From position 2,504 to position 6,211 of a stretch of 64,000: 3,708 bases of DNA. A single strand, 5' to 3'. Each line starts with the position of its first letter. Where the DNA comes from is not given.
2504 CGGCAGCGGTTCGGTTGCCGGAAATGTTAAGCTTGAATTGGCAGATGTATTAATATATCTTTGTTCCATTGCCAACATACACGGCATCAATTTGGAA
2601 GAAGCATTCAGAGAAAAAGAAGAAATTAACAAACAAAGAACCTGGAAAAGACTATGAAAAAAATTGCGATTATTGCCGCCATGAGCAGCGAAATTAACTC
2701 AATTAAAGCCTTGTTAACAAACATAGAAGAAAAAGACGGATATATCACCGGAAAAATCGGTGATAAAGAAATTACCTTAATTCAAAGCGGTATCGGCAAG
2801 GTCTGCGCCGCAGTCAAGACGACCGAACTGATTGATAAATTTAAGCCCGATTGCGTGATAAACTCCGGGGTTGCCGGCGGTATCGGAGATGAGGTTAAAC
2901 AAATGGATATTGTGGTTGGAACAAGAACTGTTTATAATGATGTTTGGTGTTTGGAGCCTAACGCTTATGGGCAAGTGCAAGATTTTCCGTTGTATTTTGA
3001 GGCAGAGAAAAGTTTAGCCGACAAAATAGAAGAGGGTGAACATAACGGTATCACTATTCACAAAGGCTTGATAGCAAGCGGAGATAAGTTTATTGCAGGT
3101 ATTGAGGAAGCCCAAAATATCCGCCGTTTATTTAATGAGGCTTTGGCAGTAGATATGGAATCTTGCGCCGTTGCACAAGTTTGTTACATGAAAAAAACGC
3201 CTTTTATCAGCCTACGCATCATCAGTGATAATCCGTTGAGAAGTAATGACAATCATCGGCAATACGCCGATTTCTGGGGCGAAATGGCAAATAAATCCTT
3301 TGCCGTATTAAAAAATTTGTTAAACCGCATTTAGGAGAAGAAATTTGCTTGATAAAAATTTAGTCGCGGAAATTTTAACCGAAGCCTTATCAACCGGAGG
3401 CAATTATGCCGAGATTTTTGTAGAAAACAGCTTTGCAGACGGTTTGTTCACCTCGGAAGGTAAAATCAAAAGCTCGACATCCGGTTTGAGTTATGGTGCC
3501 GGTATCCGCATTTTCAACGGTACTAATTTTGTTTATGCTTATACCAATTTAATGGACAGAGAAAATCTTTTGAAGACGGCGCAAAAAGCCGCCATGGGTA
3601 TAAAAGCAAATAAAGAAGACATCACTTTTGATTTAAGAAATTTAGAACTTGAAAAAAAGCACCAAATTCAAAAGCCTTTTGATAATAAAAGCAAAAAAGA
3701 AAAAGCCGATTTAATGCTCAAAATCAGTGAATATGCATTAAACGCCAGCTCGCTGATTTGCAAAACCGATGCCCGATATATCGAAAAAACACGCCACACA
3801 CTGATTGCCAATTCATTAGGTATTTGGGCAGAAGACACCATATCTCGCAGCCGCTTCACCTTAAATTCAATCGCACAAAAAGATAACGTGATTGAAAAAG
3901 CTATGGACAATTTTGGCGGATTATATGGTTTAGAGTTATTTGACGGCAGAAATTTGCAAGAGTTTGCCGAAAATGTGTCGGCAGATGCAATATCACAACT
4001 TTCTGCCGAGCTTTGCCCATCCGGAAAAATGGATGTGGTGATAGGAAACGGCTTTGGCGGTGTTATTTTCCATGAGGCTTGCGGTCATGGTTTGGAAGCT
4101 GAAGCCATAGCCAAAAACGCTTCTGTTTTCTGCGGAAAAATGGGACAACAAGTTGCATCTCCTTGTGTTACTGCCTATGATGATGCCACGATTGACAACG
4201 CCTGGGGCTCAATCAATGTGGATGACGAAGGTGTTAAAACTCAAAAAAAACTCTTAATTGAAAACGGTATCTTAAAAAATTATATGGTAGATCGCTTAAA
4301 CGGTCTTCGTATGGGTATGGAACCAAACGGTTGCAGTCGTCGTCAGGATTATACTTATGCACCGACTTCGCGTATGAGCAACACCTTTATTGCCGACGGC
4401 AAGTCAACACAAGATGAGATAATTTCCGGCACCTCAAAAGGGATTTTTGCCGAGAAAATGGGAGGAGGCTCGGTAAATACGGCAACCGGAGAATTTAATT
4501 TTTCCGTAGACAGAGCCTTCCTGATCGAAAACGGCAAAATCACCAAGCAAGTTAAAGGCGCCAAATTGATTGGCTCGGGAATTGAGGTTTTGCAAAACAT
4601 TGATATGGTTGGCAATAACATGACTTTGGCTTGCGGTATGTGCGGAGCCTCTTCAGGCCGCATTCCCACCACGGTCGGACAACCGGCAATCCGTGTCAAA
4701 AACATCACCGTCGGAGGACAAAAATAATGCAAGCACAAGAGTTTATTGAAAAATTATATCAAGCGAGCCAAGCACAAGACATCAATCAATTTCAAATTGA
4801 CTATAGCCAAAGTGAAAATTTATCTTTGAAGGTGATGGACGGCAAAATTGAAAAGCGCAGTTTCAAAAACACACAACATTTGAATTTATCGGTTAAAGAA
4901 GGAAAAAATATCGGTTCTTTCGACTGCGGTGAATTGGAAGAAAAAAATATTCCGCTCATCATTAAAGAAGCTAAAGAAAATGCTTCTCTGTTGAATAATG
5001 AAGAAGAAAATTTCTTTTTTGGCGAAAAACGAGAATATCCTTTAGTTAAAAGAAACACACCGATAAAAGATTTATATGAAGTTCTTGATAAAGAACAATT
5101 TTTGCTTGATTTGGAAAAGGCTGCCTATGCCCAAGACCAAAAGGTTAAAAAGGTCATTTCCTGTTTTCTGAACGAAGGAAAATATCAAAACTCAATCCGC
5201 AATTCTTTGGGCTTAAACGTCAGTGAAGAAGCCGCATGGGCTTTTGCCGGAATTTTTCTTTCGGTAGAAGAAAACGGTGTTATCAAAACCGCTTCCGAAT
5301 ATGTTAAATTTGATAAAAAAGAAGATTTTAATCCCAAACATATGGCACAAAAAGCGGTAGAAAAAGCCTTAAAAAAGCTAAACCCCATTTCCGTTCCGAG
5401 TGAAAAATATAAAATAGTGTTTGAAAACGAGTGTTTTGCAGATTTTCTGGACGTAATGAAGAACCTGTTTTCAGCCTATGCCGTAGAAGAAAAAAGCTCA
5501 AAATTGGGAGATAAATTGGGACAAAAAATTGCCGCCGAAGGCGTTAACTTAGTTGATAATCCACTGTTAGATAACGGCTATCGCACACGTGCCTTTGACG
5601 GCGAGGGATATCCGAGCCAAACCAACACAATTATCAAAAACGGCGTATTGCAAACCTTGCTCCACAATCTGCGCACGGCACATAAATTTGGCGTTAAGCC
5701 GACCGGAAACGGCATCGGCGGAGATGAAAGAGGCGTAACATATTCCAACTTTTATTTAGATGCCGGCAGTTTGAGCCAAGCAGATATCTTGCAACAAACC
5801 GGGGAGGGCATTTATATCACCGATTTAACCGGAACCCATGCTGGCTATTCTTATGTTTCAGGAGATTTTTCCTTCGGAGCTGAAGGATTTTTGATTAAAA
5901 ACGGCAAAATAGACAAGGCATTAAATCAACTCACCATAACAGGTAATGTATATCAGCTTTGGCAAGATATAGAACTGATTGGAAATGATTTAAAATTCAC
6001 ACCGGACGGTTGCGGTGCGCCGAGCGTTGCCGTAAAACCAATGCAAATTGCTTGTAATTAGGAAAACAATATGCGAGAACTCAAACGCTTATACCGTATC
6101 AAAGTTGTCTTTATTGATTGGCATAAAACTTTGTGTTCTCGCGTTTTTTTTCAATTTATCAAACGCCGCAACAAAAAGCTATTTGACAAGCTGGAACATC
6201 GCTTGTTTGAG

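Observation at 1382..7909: Eight-gene translationally coupled operon joining peptide-trimming and nucleotide-cleaving enzymes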

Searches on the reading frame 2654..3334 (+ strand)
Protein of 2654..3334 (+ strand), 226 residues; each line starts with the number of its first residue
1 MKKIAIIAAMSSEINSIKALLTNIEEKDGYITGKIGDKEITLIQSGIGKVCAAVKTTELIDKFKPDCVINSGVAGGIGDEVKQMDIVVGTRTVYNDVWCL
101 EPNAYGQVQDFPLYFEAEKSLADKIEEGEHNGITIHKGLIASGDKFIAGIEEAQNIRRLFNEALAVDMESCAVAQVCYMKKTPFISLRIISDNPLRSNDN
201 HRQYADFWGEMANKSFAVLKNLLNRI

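Call 3: search_protein_families(library=pfam, proteins=[window:2654-3334:+], max_evalue=0.01)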
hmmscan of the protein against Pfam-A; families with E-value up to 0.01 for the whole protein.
window:2654-3334:+ (226 aa): 1 family
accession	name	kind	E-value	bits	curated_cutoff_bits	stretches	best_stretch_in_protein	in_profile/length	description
PF01048.26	PNP_UDP_1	-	1.2e-44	153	25.1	1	3-223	1-232/233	Phosphorylase superfamily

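Call 4: search_protein_families(library=ncbifam, proteins=[window:2654-3334:+], max_evalue=0.01)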
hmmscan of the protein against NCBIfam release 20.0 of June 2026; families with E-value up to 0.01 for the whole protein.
window:2654-3334:+ (226 aa): 22 families
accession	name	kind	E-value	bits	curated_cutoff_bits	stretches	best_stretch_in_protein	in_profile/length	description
NF004079.0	PRK05584.1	equivalog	9.7e-56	188.9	169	1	3-225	2-229/232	5'-methylthioadenosine/adenosylhomocysteine nucleosidase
TIGR01704.1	MTA_SAH-Nsdase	equivalog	1.2e-44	152.6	73.8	1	3-226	1-229/229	5'-methylthioadenosine/S-adenosylhomocysteine nucleosidase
NF011286.0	PRK14697.1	equivalog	4.1e-27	95.2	260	1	1-224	1-225/233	bifunctional 5'-methylthioadenosine/S-adenosylhomocysteine nucleosidase/phosphatase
NF005213.0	PRK06698.1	equivalog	3.1e-24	85.6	768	1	1-224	1-225/459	bifunctional 5'-methylthioadenosine/S-adenosylhomocysteine nucleosidase/phosphatase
TIGR03664.1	fut_nucase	equivalog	2.3e-23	83.1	124.7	1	5-192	2-201/228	futalosine hydrolase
NF005221.0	PRK06714.1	equivalog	8.4e-22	77.8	218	1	1-194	1-198/236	S-adenosylhomocysteine nucleosidase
TIGR03468.1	HpnG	hypoth_equivalog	3.3e-17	62.8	187.1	1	38-194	20-158/212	hopanoid-associated phosphorylase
NF005522.0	PRK07164.1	equivalog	4.9e-17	62.1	161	1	32-194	39-187/218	5'-methylthioadenosine/S-adenosylhomocysteine nucleosidase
NF006087.0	PRK08236.1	equivalog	6.3e-15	55.5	213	1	25-192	15-188/219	futalosine hydrolase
NF004489.0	PRK05819.1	subfamily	1.3e-13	50.7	230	1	29-195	48-208/236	DeoD-type purine-nucleoside phosphorylase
NF004168.0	PRK05634.1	equivalog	2.4e-11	43.8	129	2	138-194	105-158/185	nucleosidase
NF033570.1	FIB_Spiroplas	equivalog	3.5e-11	42.4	200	1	38-213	39-215/512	cytoskeletal motor fibril protein Fib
TIGR00107.1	deoD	equivalog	4.1e-11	42.8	232.25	1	23-193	38-202/232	purine-nucleoside phosphorylase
NF005476.0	PRK07077.1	equivalog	2.7e-10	39.9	215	1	62-196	51-175/243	phosphorylase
NF009914.0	PRK13374.1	subfamily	3.5e-10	39.9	338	1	22-198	41-211/235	DeoD-type purine-nucleoside phosphorylase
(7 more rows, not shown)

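Call 30: find_homologous_proteins(query=window:2654-3334:+, max_evalue=1e-20)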
Query window:2654-3334:+ (226 aa): 3700 proteins with E <= 1e-20 among 4242 candidates; the best 120 are listed.
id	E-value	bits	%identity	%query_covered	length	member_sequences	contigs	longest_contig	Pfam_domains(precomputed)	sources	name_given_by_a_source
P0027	2.5e-140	483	97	100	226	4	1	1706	PF01048.27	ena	-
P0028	7.4e-135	465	92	100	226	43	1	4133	PF01048.27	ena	-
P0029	1.4e-129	448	88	100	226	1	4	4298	PF01048.27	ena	-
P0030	3.4e-126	437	88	100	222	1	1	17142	PF01048.27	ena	-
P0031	4.8e-120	417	84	100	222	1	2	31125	PF01048.27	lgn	-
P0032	1.7e-118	412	83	100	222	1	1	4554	PF01048.27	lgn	-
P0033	7.9e-118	410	83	100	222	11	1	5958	PF01048.27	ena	-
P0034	2.0e-116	405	82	100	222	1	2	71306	PF01048.27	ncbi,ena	-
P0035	2.2e-116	405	82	100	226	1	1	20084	PF01048.27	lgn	-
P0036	4.9e-104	364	88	83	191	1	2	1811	PF01048.27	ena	-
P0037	2.1e-101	356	70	100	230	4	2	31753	PF01048.27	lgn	-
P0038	2.2e-101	356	71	99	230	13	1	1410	PF01048.27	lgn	-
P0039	2.0e-98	346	67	100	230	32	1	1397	PF01048.27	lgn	-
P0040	2.2e-98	346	67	100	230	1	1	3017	PF01048.27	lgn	-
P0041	6.1e-98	345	69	99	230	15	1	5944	PF01048.27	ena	-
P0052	5.5e-62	227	53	99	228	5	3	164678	PF01048.27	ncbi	-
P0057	4.9e-61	224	52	95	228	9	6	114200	PF01048.27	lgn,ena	-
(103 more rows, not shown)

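Call 31: find_encoding_contigs(protein=P0052, flank=6000, max_places=2)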
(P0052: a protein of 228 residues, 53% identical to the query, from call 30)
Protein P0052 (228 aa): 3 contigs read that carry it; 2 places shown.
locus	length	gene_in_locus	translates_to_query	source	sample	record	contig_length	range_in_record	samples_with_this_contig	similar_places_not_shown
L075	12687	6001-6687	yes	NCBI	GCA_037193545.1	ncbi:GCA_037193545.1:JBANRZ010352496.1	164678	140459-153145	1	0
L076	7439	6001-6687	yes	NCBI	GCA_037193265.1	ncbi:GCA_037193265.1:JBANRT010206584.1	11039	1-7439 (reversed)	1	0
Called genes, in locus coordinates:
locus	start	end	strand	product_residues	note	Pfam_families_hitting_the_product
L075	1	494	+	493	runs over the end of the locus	PF01943:Polysacc_synt, PF13440:Polysacc_synt_3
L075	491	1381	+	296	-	PF00535:Glycos_transf_2, PF13641:Glyco_tranf_2_3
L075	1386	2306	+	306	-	-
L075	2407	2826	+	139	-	PF06803:DUF1232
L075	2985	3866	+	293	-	-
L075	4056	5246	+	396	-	PF22660:RS_preATP-grasp-like, PF02222:ATP-grasp, PF07478:Dala_Dala_lig_C (weak), PF21244:PurT_C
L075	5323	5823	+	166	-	PF00929:RNase_T, PF16473:Rv2179c-like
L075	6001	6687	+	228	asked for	PF01048:PNP_UDP_1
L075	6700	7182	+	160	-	PF02664:LuxS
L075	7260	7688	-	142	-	PF00011:HSP20, PF17886:ArsA_HSP20 (weak)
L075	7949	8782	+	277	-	-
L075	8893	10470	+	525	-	PF00149:Metallophos, PF02872:5_nucleotid_C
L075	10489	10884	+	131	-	PF11969:DcpS_C, PF01230:HIT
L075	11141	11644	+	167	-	-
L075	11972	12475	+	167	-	-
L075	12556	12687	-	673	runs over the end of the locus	PF13439:Glyco_transf_4, PF13579:Glyco_trans_4_4, PF00534:Glycos_transf_1, PF13692:Glyco_trans_1_4, PF00535:Glycos_transf_2, PF10111:Glyco_tranf_2_2 (faint)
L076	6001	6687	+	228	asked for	PF01048:PNP_UDP_1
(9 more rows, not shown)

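Call 32: find_encoding_contigs(protein=P0057, flank=6000, max_places=2)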
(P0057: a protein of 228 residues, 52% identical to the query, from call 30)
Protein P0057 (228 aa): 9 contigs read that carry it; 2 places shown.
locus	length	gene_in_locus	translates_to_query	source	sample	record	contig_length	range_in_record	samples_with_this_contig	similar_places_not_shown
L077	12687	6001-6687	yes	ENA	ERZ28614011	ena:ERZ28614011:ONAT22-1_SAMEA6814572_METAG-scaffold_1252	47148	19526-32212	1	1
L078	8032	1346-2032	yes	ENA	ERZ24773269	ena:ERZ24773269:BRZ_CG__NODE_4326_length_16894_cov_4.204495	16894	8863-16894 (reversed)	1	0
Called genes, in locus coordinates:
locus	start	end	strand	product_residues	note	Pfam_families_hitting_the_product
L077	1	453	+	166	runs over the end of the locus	PF04542:Sigma70_r2, PF08281:Sigma70_r4_2, PF04545:Sigma70_r4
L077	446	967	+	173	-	PF07813:LTXXQ (faint)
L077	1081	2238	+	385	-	PF00465:Fe-ADH, PF13685:Fe-ADH_2, PF25137:ADH_Fe_C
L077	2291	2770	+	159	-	PF06414:Zeta_toxin (faint), PF13671:AAA_33, PF13207:AAA_17 (weak), PF13238:AAA_18 (weak)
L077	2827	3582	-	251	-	PF02146:SIR2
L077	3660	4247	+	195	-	PF00702:Hydrolase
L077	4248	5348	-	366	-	PF00149:Metallophos, PF12850:Metallophos_2 (faint)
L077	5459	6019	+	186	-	-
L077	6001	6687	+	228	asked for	PF01048:PNP_UDP_1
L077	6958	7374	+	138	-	PF00583:Acetyltransf_1, PF13673:Acetyltransf_10, PF13508:Acetyltransf_7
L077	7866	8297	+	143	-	PF02502:LacAB_rpiB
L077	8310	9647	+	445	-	PF00464:SHMT, PF01041:DegT_DnrJ_EryC1 (weak)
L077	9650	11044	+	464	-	PF01225:Mur_ligase, PF08245:Mur_ligase_M, PF02875:Mur_ligase_C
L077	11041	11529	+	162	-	PF22811:Zn_ribbon_NrdR, PF03477:ATP-cone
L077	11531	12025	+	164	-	PF01029:NusB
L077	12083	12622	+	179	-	PF01327:Pep_deformylase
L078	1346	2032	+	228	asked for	PF01048:PNP_UDP_1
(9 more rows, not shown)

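Call 49: search_protein_families(library=padloc, proteins=[window:2654-3334:+], max_evalue=0.001)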
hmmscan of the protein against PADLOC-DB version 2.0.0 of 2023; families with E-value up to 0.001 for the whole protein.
window:2654-3334:+ (226 aa): 2 families
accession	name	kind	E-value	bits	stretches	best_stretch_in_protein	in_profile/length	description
PDLC00759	Effector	-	1.2e-13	48.4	2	131-200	411-480/506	PN-superfamily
PDLC04726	PDC-M60C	-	6.8e-10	36.4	1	43-89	202-248/407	-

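Call 55: search_protein_families(library=pfam, proteins=[L077:5405-6019:+], max_evalue=0.001)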
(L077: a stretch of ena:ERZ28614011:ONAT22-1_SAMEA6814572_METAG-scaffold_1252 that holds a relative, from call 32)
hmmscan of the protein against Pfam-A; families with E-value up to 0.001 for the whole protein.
L077:5405-6019:+ (204 aa): 0 families

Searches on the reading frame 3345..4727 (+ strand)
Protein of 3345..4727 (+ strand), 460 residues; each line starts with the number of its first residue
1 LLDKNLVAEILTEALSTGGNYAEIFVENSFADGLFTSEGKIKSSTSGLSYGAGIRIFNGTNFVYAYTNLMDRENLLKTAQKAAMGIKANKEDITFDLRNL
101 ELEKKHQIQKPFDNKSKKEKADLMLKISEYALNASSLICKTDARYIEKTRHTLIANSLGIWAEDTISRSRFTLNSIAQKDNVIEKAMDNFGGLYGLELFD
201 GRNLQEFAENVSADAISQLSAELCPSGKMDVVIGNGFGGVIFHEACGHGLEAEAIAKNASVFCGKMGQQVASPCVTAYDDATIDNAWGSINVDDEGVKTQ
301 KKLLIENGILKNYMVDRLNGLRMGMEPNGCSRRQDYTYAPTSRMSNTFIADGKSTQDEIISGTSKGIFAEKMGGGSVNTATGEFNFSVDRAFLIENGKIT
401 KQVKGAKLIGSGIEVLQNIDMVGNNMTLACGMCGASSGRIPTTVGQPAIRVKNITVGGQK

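Call 3: search_protein_families(library=pfam, proteins=[window:3345-4727:+], max_evalue=0.01)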
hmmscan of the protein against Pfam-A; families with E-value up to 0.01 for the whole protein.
window:3345-4727:+ (460 aa): 3 families
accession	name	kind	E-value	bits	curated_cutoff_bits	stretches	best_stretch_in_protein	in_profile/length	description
PF19289.4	PmbA_TldD_3rd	-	6.9e-68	228.5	22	1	226-458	1-220/220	PmbA/TldA metallopeptidase C-terminal domain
PF19290.4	PmbA_TldD_2nd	-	1.5e-13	51.6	20.9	1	110-219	1-109/109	PmbA/TldA metallopeptidase central domain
PF01523.21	PmbA_TldD_1st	-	9.7e-11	42.1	20.9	1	22-83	1-62/65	PmbA/TldA metallopeptidase domain 1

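Call 4: search_protein_families(library=ncbifam, proteins=[window:3345-4727:+], max_evalue=0.01)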
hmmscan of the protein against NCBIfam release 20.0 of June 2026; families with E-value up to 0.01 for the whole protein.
window:3345-4727:+ (460 aa): 3 families
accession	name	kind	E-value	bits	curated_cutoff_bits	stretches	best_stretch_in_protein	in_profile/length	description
NF008006.0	PRK10735.1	equivalog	2.1e-99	333.1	513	1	9-459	23-480/481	metalloprotease TldD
NF040952.1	Arch_mtprotase_TldD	equivalog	1.2e-68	232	635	1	9-457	2-443/443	zinc metalloprotease TldD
NF008268.0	PRK11040.1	equivalog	5.3e-17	61.6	438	1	87-427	107-426/446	metalloprotease PmbA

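Call 14: find_related_loci(query=window:3345-4727:+, collection=genome_contigs, flank=10000)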
Query window:3345-4727:+ (460 aa) in genome_contigs; peptide patterns used: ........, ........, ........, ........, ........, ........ (x = any residue, [..] = any of these).
101 stretches matched a pattern; 64 encode a relative of the query (tblastn E <= 1e-3); 64 distinct loci.
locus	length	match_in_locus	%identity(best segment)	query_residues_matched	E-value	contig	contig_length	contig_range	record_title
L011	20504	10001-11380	85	1-460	0e+0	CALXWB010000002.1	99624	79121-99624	MAG: uncultured Alphaproteobacteria bacterium isolate BRZ_AT__bin33 genome assembly, contig: BRZ_AT__NODE_328_length_996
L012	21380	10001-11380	85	1-460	0e+0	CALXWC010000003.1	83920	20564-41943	MAG: uncultured Alphaproteobacteria bacterium isolate BRZ_QQ__bin19 genome assembly, contig: BRZ_QQ__NODE_249_length_839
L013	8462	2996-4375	85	1-460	0e+0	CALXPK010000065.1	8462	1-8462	MAG: uncultured Alphaproteobacteria bacterium isolate E04__bin53 genome assembly, contig: E04__k127_4472399, whole genom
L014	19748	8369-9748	80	1-460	0e+0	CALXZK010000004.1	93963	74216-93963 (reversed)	MAG: uncultured Alphaproteobacteria bacterium isolate BRZ_QR__bin60 genome assembly, contig: BRZ_QR__NODE_137_length_939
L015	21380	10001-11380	80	1-460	0e+0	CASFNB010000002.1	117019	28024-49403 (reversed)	uncultured proteobacterium isolate A1_L3_371371_idba_bin.16 genome assembly, contig: A1_L3_371371_idba_bin.16.fa_scaffol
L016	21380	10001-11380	84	1-460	0e+0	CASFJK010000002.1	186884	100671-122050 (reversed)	uncultured proteobacterium isolate B12_L1_324324_idba_bin.34 genome assembly, contig: B12_L1_324324_idba_bin.34.fa_scaff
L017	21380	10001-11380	72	1-460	0e+0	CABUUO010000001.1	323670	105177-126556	MAG TPA_asm: uncultured proteobacterium isolate MGYG-HGUT-04400 genome assembly, contig: GUT_GENOME272660_1, whole genom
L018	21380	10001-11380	63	1-460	0e+0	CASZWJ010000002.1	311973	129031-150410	MAG: uncultured Alphaproteobacteria bacterium isolate extra-SRR5580761.40_1677796859 genome assembly, contig: NODE_9_len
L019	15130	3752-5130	84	1-460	0e+0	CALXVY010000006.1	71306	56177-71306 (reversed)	MAG: uncultured Alphaproteobacteria bacterium isolate BRZ_KI__bin16 genome assembly, contig: BRZ_KI__NODE_535_length_713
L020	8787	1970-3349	65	1-460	0e+0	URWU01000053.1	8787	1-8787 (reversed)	uncultured Alphaproteobacteria bacterium isolate UMGS1426 genome assembly, contig: NODE_921_length_8787_cov_4.245992, wh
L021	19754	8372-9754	60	1-460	3e-178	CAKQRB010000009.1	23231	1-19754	MAG: uncultured Alphaproteobacteria bacterium isolate REFINED_METABAT215_TOP10_CONTIGS_1500_ASSEMBLY_K127_MEGAHIT__Hadza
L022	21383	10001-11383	59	1-460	5e-175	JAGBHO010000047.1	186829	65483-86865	MAG: Alphaproteobacteria bacterium isolate RGIG9125 Water_deer_Rectum.Co__c1335840, whole genome shotgun sequence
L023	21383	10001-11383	58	1-460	3e-173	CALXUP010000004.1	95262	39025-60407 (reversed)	MAG: uncultured Alphaproteobacteria bacterium isolate BRZ_ER__bin57 genome assembly, contig: BRZ_ER__NODE_321_length_952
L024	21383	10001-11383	58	1-460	7e-173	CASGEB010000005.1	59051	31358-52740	uncultured proteobacterium isolate T5_L3_314314_idba_bin.18 genome assembly, contig: T5_L3_314314_idba_bin.18.fa_scaffol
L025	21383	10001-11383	58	1-460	2e-171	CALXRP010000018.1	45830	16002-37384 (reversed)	MAG: uncultured Alphaproteobacteria bacterium isolate BRZ_BN__bin26 genome assembly, contig: BRZ_BN__NODE_919_length_458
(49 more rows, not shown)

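Call 22: search_protein_families(library=pfam, proteins=[L018:8675-9295:+, L018:15160-15939:-], max_evalue=0.01)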
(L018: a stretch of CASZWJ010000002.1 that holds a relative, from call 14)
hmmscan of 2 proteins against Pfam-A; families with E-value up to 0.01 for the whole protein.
L018:8675-9295:+ (206 aa): 1 family
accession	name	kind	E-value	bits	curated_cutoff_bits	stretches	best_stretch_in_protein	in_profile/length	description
PF00300.27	His_Phos_1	-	4.6e-41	141.1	21.7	1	11-195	2-188/194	Histidine phosphatase superfamily (branch 1)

L018:15160-15939:- (259 aa): 1 family
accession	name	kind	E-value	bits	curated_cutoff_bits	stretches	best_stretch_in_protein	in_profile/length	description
PF00293.34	NUDIX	-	6.1e-08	33.2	21.1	1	76-197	7-120/134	NUDIX domain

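Call 49: search_protein_families(library=padloc, proteins=[window:3345-4727:+], max_evalue=0.001)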
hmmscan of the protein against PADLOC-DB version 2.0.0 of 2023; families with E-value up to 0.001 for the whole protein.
window:3345-4727:+ (460 aa): 0 families

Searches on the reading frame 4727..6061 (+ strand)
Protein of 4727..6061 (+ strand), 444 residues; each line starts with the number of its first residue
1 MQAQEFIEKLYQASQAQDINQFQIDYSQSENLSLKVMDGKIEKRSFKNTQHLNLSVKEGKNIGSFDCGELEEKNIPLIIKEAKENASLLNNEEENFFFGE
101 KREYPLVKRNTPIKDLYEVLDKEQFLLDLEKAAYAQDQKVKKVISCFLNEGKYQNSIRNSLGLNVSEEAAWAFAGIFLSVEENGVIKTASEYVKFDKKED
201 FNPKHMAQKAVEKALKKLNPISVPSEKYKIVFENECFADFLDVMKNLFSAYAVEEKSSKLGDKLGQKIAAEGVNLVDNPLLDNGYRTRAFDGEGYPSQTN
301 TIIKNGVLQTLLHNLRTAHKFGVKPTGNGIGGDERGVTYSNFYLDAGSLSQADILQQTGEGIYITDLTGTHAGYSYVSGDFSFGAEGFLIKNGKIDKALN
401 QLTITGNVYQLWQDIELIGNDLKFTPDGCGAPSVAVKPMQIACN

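Call 3: search_protein_families(library=pfam, proteins=[window:4727-6061:+], max_evalue=0.01)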
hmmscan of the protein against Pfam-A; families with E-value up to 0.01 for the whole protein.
window:4727-6061:+ (444 aa): 2 families
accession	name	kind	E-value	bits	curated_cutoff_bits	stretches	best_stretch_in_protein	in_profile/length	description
PF19289.4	PmbA_TldD_3rd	-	3.2e-70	236.2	22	1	225-442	1-219/220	PmbA/TldA metallopeptidase C-terminal domain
PF19290.4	PmbA_TldD_2nd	-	1.3e-09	38.9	20.9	1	119-218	8-109/109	PmbA/TldA metallopeptidase central domain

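Call 4: search_protein_families(library=ncbifam, proteins=[window:4727-6061:+], max_evalue=0.01)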
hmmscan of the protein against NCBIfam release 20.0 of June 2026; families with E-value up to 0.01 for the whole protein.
window:4727-6061:+ (444 aa): 3 families
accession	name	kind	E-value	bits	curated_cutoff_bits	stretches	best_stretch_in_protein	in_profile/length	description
NF008268.0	PRK11040.1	equivalog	1e-38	133.2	438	1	23-443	33-445/446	metalloprotease PmbA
NF040952.1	Arch_mtprotase_TldD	equivalog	3.4e-27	95.3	635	1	22-431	15-421/443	zinc metalloprotease TldD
NF008006.0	PRK10735.1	equivalog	4.6e-24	84.7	513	1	186-425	206-448/481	metalloprotease TldD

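Call 49: search_protein_families(library=padloc, proteins=[window:4727-6061:+], max_evalue=0.001)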
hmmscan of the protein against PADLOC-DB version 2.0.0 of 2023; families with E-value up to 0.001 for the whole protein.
window:4727-6061:+ (444 aa): 0 families
